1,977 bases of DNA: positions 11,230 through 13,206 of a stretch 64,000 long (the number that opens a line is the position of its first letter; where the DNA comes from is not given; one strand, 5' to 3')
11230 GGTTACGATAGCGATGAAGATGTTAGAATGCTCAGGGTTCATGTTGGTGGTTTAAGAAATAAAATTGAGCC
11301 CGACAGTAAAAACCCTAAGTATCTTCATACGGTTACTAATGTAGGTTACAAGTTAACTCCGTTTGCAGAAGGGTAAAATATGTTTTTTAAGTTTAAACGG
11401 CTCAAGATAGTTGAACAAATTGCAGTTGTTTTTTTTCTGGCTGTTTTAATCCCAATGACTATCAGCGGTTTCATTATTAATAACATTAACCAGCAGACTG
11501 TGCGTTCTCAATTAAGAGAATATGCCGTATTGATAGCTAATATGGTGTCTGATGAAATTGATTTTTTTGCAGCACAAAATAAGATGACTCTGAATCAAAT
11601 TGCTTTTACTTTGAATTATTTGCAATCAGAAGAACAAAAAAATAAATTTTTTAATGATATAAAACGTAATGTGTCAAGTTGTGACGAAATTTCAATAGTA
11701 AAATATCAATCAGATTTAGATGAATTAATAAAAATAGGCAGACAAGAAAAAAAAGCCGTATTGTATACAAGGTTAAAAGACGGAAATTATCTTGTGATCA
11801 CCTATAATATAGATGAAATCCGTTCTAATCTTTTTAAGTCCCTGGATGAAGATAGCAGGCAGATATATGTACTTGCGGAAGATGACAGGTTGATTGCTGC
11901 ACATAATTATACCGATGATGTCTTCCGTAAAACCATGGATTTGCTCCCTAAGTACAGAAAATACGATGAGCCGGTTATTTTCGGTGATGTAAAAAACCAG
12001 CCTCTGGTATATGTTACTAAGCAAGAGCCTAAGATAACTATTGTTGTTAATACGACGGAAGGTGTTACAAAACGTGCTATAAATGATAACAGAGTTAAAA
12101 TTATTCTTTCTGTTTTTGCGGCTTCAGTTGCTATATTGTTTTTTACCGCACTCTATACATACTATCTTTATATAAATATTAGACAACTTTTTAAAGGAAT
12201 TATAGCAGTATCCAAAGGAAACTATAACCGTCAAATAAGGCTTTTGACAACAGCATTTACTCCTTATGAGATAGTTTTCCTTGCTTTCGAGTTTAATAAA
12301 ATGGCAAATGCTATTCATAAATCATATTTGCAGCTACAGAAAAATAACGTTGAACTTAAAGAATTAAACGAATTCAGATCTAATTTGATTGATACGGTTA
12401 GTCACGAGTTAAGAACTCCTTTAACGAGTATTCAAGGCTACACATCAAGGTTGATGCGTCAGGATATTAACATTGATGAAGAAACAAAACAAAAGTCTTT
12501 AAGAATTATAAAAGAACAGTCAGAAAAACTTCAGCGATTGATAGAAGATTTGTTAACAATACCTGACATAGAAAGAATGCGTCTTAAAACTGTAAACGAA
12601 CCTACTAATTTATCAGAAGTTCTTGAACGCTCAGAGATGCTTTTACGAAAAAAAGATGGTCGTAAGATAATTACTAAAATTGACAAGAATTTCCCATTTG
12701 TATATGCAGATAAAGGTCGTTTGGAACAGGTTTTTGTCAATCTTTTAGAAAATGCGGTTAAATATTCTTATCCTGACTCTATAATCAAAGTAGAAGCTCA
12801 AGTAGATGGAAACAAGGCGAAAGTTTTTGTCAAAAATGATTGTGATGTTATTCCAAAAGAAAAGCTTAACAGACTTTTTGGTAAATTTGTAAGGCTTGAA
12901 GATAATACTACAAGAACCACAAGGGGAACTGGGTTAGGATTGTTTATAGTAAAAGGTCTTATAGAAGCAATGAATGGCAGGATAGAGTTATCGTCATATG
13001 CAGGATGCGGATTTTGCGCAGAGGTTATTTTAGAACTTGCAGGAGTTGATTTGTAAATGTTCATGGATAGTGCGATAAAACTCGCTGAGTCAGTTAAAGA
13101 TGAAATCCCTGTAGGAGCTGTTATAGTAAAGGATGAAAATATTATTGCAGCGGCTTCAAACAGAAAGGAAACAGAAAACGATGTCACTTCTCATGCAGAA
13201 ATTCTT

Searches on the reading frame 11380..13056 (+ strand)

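Call 46: search_protein_families(library=pfam, proteins=[window:11380-13056:+], max_evalue=0.00001)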
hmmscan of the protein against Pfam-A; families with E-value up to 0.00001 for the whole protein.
window:11380-13056:+ (558 aa): 2 families
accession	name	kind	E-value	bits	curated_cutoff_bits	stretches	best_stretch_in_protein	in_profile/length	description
PF02518.31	HATPase_c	-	2.3e-21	76.8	26.4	1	444-553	2-109/111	Histidine kinase-, DNA gyrase B-, and HSP90-like ATPase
PF00512.31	HisKA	-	6.7e-17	61.7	26.9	1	333-398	2-64/66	His Kinase A (phospho-acceptor) domain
